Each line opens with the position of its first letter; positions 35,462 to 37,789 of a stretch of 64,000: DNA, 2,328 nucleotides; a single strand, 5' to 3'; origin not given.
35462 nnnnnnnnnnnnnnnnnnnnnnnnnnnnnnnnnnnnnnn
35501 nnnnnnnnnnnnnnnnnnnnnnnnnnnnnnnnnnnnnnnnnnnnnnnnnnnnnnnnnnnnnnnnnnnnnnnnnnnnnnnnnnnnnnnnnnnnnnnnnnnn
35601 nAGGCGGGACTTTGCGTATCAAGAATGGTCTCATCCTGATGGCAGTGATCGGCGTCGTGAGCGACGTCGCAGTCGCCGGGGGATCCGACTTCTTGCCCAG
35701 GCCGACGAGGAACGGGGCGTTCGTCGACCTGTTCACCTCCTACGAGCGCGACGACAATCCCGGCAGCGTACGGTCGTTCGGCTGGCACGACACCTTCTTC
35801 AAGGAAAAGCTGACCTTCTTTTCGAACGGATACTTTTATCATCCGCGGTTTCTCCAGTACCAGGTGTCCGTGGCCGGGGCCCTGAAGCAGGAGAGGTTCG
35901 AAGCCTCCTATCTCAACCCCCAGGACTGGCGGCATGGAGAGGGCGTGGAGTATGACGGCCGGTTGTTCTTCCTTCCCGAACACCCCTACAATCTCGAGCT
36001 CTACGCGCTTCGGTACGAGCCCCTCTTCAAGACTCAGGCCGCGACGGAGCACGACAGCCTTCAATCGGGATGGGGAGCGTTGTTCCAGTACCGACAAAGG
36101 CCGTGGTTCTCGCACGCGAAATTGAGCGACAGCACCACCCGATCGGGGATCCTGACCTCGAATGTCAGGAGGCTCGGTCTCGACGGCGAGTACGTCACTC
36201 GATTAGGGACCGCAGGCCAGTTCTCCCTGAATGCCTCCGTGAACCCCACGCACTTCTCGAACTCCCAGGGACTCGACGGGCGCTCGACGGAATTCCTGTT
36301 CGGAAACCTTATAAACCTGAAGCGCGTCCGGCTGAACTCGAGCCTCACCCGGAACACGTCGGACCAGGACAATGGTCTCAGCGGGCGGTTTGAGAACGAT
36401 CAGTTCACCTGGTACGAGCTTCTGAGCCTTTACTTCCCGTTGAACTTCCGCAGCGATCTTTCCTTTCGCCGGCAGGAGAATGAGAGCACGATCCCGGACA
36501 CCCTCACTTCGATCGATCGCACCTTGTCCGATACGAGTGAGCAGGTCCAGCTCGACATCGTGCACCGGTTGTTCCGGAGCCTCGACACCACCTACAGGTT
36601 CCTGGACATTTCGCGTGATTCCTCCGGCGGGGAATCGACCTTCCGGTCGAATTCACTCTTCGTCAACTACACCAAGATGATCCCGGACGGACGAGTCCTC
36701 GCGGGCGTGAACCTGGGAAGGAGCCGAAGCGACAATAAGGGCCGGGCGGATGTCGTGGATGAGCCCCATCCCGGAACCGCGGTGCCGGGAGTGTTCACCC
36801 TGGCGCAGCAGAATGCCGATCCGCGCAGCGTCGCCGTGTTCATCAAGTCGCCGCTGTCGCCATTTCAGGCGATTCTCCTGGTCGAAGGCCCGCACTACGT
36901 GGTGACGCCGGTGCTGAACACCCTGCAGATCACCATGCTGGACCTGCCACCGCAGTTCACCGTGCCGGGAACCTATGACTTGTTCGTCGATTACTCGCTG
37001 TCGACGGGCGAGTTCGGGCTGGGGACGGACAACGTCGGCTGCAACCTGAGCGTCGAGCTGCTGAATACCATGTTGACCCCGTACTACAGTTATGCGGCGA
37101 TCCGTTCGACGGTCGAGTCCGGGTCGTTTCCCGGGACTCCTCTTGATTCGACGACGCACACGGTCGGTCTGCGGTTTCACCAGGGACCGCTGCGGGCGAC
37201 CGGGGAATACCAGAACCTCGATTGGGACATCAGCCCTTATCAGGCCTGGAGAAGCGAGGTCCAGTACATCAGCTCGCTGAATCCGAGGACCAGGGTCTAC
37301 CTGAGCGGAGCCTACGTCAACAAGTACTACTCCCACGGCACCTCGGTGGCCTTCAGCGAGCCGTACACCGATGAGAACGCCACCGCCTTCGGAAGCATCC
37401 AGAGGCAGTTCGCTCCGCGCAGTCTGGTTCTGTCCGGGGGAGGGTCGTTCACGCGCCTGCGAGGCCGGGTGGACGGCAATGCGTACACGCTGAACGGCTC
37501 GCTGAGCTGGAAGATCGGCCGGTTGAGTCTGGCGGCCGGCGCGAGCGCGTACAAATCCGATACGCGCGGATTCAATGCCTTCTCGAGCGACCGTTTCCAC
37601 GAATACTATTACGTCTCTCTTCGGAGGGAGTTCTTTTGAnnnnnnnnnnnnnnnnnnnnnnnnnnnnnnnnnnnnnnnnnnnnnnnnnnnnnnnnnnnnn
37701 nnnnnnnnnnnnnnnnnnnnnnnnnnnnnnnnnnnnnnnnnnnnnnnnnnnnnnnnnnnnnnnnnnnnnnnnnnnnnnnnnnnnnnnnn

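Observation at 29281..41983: A ~12.7-kb block of multiheme cytochromes, NHL beta-propeller lipoproteins and an outer-membrane beta-barrel: candidate extracellular electron-transfer conduit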

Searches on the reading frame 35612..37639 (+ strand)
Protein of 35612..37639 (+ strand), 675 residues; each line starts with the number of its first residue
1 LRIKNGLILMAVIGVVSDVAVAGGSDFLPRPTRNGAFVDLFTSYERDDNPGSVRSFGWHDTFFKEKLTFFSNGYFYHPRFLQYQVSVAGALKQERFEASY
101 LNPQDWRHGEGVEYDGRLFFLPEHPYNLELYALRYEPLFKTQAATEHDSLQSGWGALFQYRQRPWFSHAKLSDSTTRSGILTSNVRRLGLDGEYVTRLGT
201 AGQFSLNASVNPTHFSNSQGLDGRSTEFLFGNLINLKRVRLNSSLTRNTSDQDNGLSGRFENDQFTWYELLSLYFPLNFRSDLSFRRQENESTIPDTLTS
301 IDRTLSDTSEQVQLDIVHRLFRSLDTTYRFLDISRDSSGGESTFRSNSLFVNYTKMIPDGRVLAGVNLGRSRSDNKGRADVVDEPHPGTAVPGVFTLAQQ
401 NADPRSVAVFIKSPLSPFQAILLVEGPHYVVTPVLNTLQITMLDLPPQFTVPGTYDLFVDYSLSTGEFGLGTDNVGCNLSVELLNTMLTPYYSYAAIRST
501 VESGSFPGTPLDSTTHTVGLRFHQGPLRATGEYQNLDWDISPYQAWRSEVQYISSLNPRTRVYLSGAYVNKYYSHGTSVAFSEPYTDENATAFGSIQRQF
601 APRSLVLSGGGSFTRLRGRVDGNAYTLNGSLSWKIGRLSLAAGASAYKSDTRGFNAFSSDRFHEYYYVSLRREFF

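Call 4: search_protein_families(library=pfam, proteins=[window:35612-37639:+], max_evalue=0.01)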
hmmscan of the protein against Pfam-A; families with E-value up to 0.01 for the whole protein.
window:35612-37639:+ (675 aa): 0 families

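Call 5: search_protein_families(library=ncbifam, proteins=[window:35612-37639:+], max_evalue=0.01)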
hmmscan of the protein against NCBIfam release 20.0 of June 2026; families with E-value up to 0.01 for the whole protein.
window:35612-37639:+ (675 aa): 0 families

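Call 25: find_homologous_proteins(query=window:35612-37639:+, max_evalue=0.001)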
Query window:35612-37639:+ (675 aa): 267 proteins with E <= 0.001 among 8000 candidates; the best 120 are listed.
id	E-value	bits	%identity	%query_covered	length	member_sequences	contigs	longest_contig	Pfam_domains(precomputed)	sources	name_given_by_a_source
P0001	0.0e+0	1542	100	100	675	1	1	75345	-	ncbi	-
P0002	0.0e+0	1142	73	100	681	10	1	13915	-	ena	-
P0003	3.0e-260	884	57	100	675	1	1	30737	-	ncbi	-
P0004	2.1e-259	881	56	100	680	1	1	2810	-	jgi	jgi:hypothetical protein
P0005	2.7e-259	880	57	97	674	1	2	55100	-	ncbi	-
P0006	1.0e-252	859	54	100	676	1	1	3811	-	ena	-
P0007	3.3e-251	854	54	100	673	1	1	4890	-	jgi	jgi:hypothetical protein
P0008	2.4e-248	844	54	99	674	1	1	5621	-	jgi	jgi:hypothetical protein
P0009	8.2e-247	839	55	100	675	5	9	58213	-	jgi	jgi:hypothetical protein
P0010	2.4e-244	831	54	100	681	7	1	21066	-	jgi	-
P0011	4.4e-244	830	55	100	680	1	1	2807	-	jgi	jgi:hypothetical protein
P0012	2.2e-243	828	55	97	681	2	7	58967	-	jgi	jgi:hypothetical protein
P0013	9.1e-243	826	55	100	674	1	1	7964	-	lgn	-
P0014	1.5e-242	825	53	100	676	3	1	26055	-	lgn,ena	-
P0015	1.5e-241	822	54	100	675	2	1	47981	-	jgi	jgi:hypothetical protein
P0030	5.1e-232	790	52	100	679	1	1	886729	-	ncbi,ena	-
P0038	9.2e-227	773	52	99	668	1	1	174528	-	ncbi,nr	ncbi:MAG: hypothetical protein HY699_15670 [Deltaproteobacteria bacterium]|nr:hypothetical protein [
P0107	4.8e-194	665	48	96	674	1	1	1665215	-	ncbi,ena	-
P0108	2.9e-193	662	46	99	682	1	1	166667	-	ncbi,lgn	-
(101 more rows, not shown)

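Call 26: find_encoding_contigs(protein=P0001, flank=10000, max_places=3)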
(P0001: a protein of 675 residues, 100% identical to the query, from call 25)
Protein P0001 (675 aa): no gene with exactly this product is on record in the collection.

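Call 27: list_cluster_members(proteins=[P0001, P0003, P0005, P0030, P0107, P0038, P0108])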
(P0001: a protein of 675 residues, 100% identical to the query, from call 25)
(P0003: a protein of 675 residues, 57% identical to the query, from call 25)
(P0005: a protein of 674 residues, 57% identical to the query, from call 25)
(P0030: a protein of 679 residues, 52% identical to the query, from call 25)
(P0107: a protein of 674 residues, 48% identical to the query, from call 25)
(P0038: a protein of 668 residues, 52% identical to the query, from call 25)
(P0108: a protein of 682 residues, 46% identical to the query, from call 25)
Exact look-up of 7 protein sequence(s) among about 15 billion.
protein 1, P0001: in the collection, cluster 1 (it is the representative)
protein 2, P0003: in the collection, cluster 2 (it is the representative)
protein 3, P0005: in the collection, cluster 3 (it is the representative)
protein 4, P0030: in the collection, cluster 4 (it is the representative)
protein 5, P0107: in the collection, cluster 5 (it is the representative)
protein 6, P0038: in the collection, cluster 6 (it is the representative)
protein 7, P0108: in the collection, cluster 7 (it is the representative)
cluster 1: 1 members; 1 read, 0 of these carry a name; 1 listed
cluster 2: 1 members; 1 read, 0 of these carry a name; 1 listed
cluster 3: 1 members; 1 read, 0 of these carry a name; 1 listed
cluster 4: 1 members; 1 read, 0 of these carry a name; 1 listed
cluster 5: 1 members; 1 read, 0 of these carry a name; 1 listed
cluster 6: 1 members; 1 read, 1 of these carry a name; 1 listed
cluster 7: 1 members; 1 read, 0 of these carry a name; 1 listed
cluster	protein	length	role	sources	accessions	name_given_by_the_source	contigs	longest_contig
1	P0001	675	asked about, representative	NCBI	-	-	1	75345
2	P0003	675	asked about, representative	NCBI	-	-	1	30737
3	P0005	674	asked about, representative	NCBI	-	-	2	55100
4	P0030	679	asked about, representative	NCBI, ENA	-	-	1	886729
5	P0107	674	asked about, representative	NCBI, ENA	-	-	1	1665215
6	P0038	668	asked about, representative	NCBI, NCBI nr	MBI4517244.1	MAG: hypothetical protein HY699_15670 [Deltaproteobacteria bacterium] | hypothetical protein [Deltaproteobacteria bacterium]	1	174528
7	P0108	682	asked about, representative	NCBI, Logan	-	-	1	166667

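Call 29: find_related_loci(query=A1, collection=genome_contigs, flank=10000)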
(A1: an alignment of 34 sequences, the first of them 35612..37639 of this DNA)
Query A1 (675 aa) in genome_contigs; peptide patterns used: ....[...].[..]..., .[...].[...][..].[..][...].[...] (x = any residue, [..] = any of these).
110 stretches matched a pattern; 36 encode a relative of the query (tblastn E <= 1e-3); 36 distinct loci.
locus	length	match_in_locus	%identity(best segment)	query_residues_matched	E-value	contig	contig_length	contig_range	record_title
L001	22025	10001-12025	52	1-675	0e+0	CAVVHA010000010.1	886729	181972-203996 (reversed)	MAG: uncultured Acidobacteriota bacterium isolate MFD02979.bin.2.107 genome assembly, contig: contig_45238, whole genome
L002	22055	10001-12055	51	1-675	0e+0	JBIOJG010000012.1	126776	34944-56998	MAG: Candidatus Binatia bacterium isolate GcC5-6 k141_1700908_length_126776_cov_101.5540, whole genome shotgun sequence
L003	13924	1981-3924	51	20-668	0e+0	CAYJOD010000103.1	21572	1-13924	MAG TPA_asm: uncultured Candidatus Binatia bacterium isolate ERP124720_co1_58 genome assembly, contig: NODE_3163_length_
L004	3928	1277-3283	47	7-675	0e+0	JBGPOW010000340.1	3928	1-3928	MAG: Candidatus Binatia bacterium isolate OBJ2_061818_050_29 k141_587626_length_3928_cov_22.8653, whole genome shotgun s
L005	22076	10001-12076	48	1-675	0e+0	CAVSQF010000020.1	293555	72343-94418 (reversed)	MAG: uncultured delta proteobacterium isolate MFD01476.bin.1.163 genome assembly, contig: contig_27944, whole genome sho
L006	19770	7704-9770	46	4-675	0e+0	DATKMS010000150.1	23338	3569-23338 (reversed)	MAG TPA_asm: Candidatus Margulisiibacteriota bacterium isolate SMAG_U14717 k141_1996890, whole genome shotgun sequence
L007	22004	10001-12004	47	7-674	0e+0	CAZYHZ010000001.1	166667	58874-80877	MAG TPA_asm: uncultured Acidobacteriota bacterium isolate binchicken_co185_43 genome assembly, contig: NODE_100_length_1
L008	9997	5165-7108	46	27-675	0e+0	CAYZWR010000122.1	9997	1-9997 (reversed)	MAG TPA_asm: uncultured Thermoanaerobaculia bacterium isolate SRP173033_co1_328 genome assembly, contig: NODE_15901_leng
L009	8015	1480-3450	43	19-675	1e-180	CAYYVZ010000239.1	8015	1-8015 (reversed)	MAG TPA_asm: uncultured Myxococcales bacterium isolate binchicken_co105_106 genome assembly, contig: NODE_11890_length_8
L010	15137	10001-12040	43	3-675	3e-180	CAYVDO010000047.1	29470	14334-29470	MAG TPA_asm: uncultured bacterium isolate binchicken_co245_204 genome assembly, contig: NODE_1393_length_29470_cov_6.081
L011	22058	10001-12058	47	1-675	0e+0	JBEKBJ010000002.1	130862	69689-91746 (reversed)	MAG: Candidatus Binatia bacterium isolate SPRUCE 133 SPRUCE_133_2, whole genome shotgun sequence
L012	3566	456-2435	44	19-675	0e+0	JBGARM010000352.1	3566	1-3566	MAG: Thermoanaerobaculia bacterium isolate MAG_AAO_AS.69 AAOAS-69_NODE_352_length_3566_cov_3.202064, whole genome shotgu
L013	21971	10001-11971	44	19-675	1e-178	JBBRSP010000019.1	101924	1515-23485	MAG: Candidatus Binatia bacterium isolate La2_metabat2.097 La2_metabat2.097_K_1625010L101924_cov_27.9921, whole genome s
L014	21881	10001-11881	45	27-653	5e-178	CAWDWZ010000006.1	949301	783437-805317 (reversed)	MAG: Thermoanaerobaculia bacterium isolate MFD05942.bin.2.306 genome assembly, contig: contig_21461, whole genome shotgu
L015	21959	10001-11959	44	27-675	1e-177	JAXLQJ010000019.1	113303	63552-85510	MAG: bacterium isolate STL-UNK1 C4.31.fa-19, whole genome shotgun sequence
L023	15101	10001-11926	44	22-660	2e-163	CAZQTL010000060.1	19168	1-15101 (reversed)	MAG TPA_asm: uncultured Thermoanaerobaculia bacterium isolate SRP189682_co1_248 genome assembly, contig: NODE_5394_lengt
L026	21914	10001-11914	43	19-653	2e-160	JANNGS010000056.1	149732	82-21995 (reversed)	MAG: Thermoanaerobaculia bacterium isolate SOY_6_C_metabat_392 SOY_6_C_k141_915500, whole genome shotgun sequence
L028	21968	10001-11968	44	19-675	2e-172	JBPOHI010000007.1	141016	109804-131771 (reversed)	MAG: Acidobacteriota bacterium isolate MAG_190 c_000000215473, whole genome shotgun sequence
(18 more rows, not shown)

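Call 37: predict_structure(alignment_id=A1)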
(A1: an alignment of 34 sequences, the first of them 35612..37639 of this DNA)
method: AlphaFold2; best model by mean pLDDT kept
length: 675 residues; sequences in the alignment: 34
mean_pLDDT: 84.3   pTM: 0.65
mean pLDDT of the five models: 84.3, 84.1, 83.1, 81.9, 80.7
residues with pLDDT >= 90: 336; 70-90: 235; 50-70: 68; < 50: 36
segments of 3 or more residues with pLDDT < 50: 1-7, 9-27, 139-146
pLDDT, mean of each block of 10 residues (from residue 1): 46 37 46 84 89 76 91 71 90 85 78 91 88 75 50 94 92 86 92 87 91 91 95 92 96 79 96 90 96 72 82 95 89 88 94 82 88 82 81 86 78 62 83 83 84 83 71 93 87 93 74 92 94 90 94 93 96 75 86 95 89 92 94 93 94 72 94 87
secondary structure, 60 per line:
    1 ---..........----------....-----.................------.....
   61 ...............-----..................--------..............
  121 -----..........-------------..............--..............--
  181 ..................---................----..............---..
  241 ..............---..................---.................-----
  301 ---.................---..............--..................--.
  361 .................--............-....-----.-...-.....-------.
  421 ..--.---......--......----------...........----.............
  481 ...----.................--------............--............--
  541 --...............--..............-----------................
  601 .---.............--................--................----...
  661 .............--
elements in order: H4-13 H24-27 E33-49 E56-75 E81-98 E107-120 E126-135 E149-162 E165-178 E181-198 E202-217 E222-235 E239-254 E258-275 E279-295 E304-320 E324-337 E340-357 E360-377 E380-391 E393-396 E408-412 E420-422 E429-434 E437-442 E453-463 E468-483 E488-504 E513-524 E527-538 E543-557 E560-573 E585-601 E605-617 E620-635 E638-653 E658-673

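Call 54: search_protein_representatives(alignment_id=A1)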
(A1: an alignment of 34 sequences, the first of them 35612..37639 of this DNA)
Query: 34 sequences, 675 profile positions. Proteins with E-value up to 0.001 (for the whole library): 1123; up to 1e-10: 608; up to 1e-30: 216. The best 150 are listed.
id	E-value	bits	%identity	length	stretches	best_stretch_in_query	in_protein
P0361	2.5e-279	944.5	-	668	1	9-675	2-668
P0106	1.9e-275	931.7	-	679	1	8-674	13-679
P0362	1.1e-272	922.5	-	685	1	5-674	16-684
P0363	6.3e-256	867.1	-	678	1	5-675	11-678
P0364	2.7e-255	865.1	-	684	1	7-675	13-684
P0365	5.9e-250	847.4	-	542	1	4-533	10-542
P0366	3.5e-249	844.9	-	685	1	4-675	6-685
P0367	1.2e-241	819.9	-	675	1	2-675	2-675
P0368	1.0e-239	813.6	-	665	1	15-675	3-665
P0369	6.0e-236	801.1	-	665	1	16-675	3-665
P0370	1.1e-228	777.2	-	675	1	7-675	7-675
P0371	9.0e-228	774.1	-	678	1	3-675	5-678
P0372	4.9e-226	768.4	-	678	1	3-675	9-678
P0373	5.6e-225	764.9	-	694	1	4-675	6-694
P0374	4.2e-223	758.7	-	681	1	4-674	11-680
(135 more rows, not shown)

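Call 76: search_protein_families(library=pfam, proteins=[L023:521-2518:+, L001:3-2198:-, L026:3-2141:-, L002:17947-19071:-, L028:19841-21178:+, L014:19694-21301:-, L028:17571-20162:+, L026:2019-3164:+], max_evalue=0.0001)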
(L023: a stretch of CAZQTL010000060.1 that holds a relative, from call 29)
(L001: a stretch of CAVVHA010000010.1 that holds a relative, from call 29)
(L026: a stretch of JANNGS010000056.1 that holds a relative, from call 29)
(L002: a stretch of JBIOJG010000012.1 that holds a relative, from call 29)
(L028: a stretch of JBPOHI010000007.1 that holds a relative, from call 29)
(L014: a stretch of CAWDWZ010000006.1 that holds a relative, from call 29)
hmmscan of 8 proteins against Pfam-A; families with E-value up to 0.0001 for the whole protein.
L023:521-2518:+ (666 aa): 0 families

L001:3-2198:- (732 aa): 2 families
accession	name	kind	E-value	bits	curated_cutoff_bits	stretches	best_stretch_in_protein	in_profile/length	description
PF02518.31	HATPase_c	-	1.4e-28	99.9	26.4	1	361-464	2-109/111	Histidine kinase-, DNA gyrase B-, and HSP90-like ATPase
PF00512.31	HisKA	-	1.8e-12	47.5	26.9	1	253-315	2-63/66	His Kinase A (phospho-acceptor) domain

L026:3-2141:- (713 aa): 0 families

L002:17947-19071:- (375 aa): 1 family
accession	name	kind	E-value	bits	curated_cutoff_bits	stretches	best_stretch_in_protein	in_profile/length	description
PF07603.17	Lcl_C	-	2.5e-23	83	34.9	1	227-373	1-117/117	Lcl C-terminal domain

L028:19841-21178:+ (446 aa): 0 families

L014:19694-21301:- (536 aa): 0 families

L028:17571-20162:+ (864 aa): 1 family
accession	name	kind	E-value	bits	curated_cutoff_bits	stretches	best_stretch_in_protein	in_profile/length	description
PF11854.14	MtrB_PioB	-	7.4e-100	335.8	23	1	161-864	3-635/635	Putative outer membrane beta-barrel porin, MtrB/PioB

L026:2019-3164:+ (382 aa): 0 families

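Call 84: search_protein_families(library=padloc, proteins=[window:35612-37639:+], max_evalue=0.01)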
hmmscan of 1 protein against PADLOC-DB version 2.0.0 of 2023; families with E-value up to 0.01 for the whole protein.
window:35612-37639:+ (675 aa): 0 families

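Call 90: find_encoding_contigs(protein=P0002, flank=10000, max_places=2)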
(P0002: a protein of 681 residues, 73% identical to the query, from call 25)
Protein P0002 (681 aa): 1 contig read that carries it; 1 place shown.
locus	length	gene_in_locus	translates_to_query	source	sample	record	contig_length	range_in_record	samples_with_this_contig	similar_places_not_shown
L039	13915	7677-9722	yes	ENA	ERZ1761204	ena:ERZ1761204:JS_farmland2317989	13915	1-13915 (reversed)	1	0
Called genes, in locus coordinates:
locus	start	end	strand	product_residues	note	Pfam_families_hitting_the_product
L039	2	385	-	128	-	?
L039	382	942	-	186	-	PF22113:Mtrc-MtrF_II-IV_dom (weak), PF14522:Cytochrome_C7 (faint), PF09699:Paired_CXXCH_1 (faint), PF13435:Cytochrome_C554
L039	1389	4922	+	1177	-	PF09699:Paired_CXXCH_1 (faint), PF14522:Cytochrome_C7 (faint), PF14537:Cytochrom_c3_2 (faint), PF00801:PKD (faint), PF18911:PKD_4, PF13620:CarboxypepD_reg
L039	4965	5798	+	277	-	PF22113:Mtrc-MtrF_II-IV_dom (faint), PF14522:Cytochrome_C7 (faint), PF09699:Paired_CXXCH_1 (weak)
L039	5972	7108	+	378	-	PF17170:DUF5128 (faint), PF01436:NHL (faint)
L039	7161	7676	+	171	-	-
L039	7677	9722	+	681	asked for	-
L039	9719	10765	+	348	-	PF25021:TEN_NHL (faint), PF01436:NHL (faint), PF08450:SGL (faint), PF01731:Arylesterase (faint), PF17170:DUF5128 (faint)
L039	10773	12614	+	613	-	PF14522:Cytochrome_C7 (faint), PF14537:Cytochrom_c3_2 (faint), PF09699:Paired_CXXCH_1 (weak), PF22113:Mtrc-MtrF_II-IV_dom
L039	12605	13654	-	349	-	PF14522:Cytochrome_C7 (faint), PF14537:Cytochrom_c3_2 (faint), PF09699:Paired_CXXCH_1, PF22113:Mtrc-MtrF_II-IV_dom, PF09699:Paired_CXXCH_1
